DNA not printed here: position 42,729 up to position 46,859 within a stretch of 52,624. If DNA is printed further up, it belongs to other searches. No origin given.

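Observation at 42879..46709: Giant 1,276-aa protein: a complete sigma-70 domain appended to ~990 aa of tandem HTH and OmpR-like winged-helix modules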

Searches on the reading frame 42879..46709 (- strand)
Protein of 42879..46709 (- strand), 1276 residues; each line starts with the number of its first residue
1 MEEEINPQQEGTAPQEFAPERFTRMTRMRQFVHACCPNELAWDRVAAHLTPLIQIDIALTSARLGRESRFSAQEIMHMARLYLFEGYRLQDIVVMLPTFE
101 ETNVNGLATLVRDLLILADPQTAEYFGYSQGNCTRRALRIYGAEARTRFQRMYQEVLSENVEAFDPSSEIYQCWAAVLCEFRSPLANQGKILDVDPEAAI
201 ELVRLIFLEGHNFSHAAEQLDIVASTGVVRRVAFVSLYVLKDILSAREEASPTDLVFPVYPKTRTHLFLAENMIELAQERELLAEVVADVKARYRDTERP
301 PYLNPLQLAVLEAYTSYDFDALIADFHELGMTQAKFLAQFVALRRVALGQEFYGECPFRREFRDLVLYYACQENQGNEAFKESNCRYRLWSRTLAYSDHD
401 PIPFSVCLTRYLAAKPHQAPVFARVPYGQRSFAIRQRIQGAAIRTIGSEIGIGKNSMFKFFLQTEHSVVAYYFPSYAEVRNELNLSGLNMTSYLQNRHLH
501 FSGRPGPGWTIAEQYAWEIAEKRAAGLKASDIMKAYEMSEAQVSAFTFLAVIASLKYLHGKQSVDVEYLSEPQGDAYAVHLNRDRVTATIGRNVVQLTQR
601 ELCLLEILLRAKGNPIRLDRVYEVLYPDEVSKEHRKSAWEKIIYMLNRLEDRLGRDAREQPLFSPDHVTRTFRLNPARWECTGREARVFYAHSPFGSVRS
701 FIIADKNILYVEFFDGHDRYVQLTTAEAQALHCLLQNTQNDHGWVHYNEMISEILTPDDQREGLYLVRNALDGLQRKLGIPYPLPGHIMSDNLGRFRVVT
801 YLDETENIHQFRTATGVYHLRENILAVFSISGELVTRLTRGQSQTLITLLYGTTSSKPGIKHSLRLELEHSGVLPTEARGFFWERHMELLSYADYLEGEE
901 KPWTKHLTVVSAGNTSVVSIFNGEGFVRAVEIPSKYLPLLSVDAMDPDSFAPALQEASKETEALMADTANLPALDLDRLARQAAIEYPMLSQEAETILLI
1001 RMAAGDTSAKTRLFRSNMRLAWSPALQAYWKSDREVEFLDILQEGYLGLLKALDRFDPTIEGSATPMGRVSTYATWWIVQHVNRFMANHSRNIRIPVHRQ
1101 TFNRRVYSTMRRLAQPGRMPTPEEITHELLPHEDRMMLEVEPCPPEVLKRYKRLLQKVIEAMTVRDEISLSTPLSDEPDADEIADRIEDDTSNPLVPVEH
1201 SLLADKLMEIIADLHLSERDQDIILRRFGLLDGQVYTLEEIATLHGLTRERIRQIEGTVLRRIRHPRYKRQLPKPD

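Call 3: search_protein_families(library=pfam, proteins=[window:42879-46709:-], max_evalue=0.1)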
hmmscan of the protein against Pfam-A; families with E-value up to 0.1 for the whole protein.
window:42879-46709:- (1276 aa): 3 families
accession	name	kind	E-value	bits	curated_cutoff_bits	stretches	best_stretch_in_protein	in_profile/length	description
PF04545.22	Sigma70_r4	-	1.5e-12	47.2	24.1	1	1215-1265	4-50/50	Sigma-70, region 4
PF04542.20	Sigma70_r2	-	4.3e-07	30.1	24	1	1014-1091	2-70/71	Sigma-70 region 2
PF00486.34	Trans_reg_C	-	0.0062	17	26.2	0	594-633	3-42/77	Transcriptional regulatory protein, C terminal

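Call 4: search_protein_families(library=ncbifam, proteins=[window:42879-46709:-], max_evalue=0.1)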
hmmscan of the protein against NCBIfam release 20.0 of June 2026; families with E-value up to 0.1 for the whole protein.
window:42879-46709:- (1276 aa): 41 families (the best 25 are shown)
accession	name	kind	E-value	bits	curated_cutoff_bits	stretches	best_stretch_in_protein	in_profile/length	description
NF006666.0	PRK09210.1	equivalog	1.1e-51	176.3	572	2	984-1129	108-245/370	RNA polymerase sigma factor RpoD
TIGR02393.1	RpoD_Cterm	equivalog_domain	3e-47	161.2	354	1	1009-1272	1-233/238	RNA polymerase sigma factor RpoD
NF004561.0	PRK05901.1-3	equivalog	2e-46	159.2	582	2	1002-1129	293-412/537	RNA polymerase sigma factor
NF004208.0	PRK05658.1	equivalog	6.5e-45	154.3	555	1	1006-1272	390-625/631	RNA polymerase sigma factor RpoD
NF005643.0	PRK07406.1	equivalog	2.7e-44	151.8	500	1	1006-1269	158-389/397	RNA polymerase sigma factor RpoD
NF004560.0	PRK05901.1-1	equivalog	2e-43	149.3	711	1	1006-1267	276-506/516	RNA polymerase sigma factor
TIGR02394.1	rpoS_proteo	equivalog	2.3e-42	145.4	378.7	1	987-1265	25-272/285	RNA polymerase sigma factor RpoS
TIGR02997.1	Sig70-cyanoRpoD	subfamily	1.3e-41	142.8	384.5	1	995-1264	70-298/298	RNA polymerase sigma factor, RpoD/SigA family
NF005785.0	PRK07598.1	equivalog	4.2e-41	141.1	554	1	966-1271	134-406/415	RNA polymerase sigma factor SigC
NF004562.0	PRK05901.1-4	equivalog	2.4e-40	138.6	779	1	1000-1272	308-549/571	RNA polymerase sigma factor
NF004207.0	PRK05657.1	equivalog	6.9e-39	134.1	394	1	966-1265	47-315/329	RNA polymerase sigma factor RpoS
NF041931.2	MzaA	equivalog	1.4e-38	133.3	800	1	979-1271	448-709/726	MZA anti-phage system associated sigma-70 family RNA polymerase sigma factor MzaA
NF004566.0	PRK05901.2-4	equivalog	1.2e-37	130.1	531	1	1008-1268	192-435/448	RNA polymerase sigma factor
NF005920.0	PRK07921.1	subfamily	8.9e-37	126.8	464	1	1002-1268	84-319/328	RNA polymerase sigma factor SigB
NF005642.0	PRK07405.1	subfamily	3e-33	115.4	524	1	1001-1267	76-309/318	RNA polymerase sigma factor SigD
NF004565.0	PRK05901.2-3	equivalog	4.5e-29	101.6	484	1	992-1272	234-495/501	RNA polymerase sigma factor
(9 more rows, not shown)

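Call 6: search_protein_families(library=padloc, proteins=[window:42879-46709:-], max_evalue=0.1)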
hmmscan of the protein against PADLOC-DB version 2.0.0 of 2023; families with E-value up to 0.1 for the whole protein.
window:42879-46709:- (1276 aa): 1 family
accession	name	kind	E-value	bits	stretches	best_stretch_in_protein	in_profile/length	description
PDLC02203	MzaA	-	1.3e-22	77.9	1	1009-1266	430-658/683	-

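Call 7: search_protein_families(library=phrogs, proteins=[window:42879-46709:-], max_evalue=0.1)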
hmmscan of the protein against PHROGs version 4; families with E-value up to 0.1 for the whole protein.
window:42879-46709:- (1276 aa): 2 families
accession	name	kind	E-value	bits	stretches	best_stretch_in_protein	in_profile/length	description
phrog_351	-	transcription regulation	1e-46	161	1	994-1273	488-733/928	RNA polymerase sigma factor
phrog_731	-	unknown function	6.3e-06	26.7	1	576-634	132-190/227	-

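Call 9: find_homologous_proteins(query=window:42879-46709:-, max_evalue=0.001)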
Query window:42879-46709:- (1276 aa): 2 proteins with E <= 0.001 among 8000 candidates.
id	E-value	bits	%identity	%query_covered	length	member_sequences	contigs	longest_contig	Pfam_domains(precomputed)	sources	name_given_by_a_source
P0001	0.0e+0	2918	100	100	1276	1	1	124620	PF04545.23,PF04542.21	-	-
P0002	9.0e-188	645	33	98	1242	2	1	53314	PF13518.13,PF04545.23,PF04542.21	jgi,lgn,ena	-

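Call 10: find_encoding_contigs(protein=P0002, flank=10000, max_places=6)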
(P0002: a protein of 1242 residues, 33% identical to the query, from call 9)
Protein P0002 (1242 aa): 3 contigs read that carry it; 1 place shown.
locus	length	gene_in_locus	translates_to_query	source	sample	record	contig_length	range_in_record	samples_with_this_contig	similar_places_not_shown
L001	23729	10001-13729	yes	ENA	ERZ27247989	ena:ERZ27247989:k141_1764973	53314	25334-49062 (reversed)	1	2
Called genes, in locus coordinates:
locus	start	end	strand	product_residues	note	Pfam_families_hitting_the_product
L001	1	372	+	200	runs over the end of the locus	-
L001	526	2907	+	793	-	PF14378:PAP2_3 (faint), PF01569:PAP2, PF14360:PAP2_C (weak), PF00069:Pkinase, PF03706:LPG_synthase_TM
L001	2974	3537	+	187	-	-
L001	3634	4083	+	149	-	-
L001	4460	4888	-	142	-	-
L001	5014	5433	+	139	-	-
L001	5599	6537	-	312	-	-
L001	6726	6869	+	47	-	PF06397:Desulfoferrod_N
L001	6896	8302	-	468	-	PF03109:ABC1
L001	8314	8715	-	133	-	-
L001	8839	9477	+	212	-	-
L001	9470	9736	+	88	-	-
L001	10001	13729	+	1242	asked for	PF13518:HTH_28 (faint), PF04542:Sigma70_r2 (weak), PF04545:Sigma70_r4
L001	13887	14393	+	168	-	PF01613:Flavin_Reduct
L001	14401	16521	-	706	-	-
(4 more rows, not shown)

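Call 19: find_encoding_contigs(protein=window:42879-46709:-, flank=10000, max_places=6)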
Protein window:42879-46709:- (1276 aa): 1 contig read that carries it; 1 place shown.
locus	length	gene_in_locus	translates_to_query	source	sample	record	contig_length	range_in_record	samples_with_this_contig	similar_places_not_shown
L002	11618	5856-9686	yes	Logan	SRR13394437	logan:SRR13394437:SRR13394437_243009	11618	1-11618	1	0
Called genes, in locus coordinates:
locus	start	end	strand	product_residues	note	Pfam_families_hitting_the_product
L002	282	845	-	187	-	-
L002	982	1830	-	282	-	PF01464:SLT (faint)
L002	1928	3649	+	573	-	-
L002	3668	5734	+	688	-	-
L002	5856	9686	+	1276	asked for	PF04542:Sigma70_r2 (weak), PF04545:Sigma70_r4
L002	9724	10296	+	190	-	PF00881:Nitroreductase, PF14512:TM1586_NiRdase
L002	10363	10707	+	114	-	-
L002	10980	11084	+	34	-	-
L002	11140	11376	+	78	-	-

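Call 30: search_protein_families(library=pfam, proteins=[P0002], max_evalue=0.05)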
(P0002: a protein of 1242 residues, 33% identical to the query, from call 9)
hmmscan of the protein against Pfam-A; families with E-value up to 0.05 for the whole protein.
P0002 (1242 aa): 5 families
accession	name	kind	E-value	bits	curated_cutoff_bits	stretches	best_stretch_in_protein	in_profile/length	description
PF04545.22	Sigma70_r4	-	3.9e-17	61.9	24.1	1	1178-1231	1-50/50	Sigma-70, region 4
PF04542.20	Sigma70_r2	-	2.3e-06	27.7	24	1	991-1066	1-64/71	Sigma-70 region 2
PF13518.12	HTH_28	-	1.1e-05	25.9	25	0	510-537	4-31/52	Helix-turn-helix domain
PF13384.12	HTH_23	-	0.00013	22.2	24.6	0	505-535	4-34/50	Homeodomain-like domain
PF08281.18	Sigma70_r4_2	-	0.026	14.6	25.7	0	1173-1227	2-52/54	Sigma-70, region 4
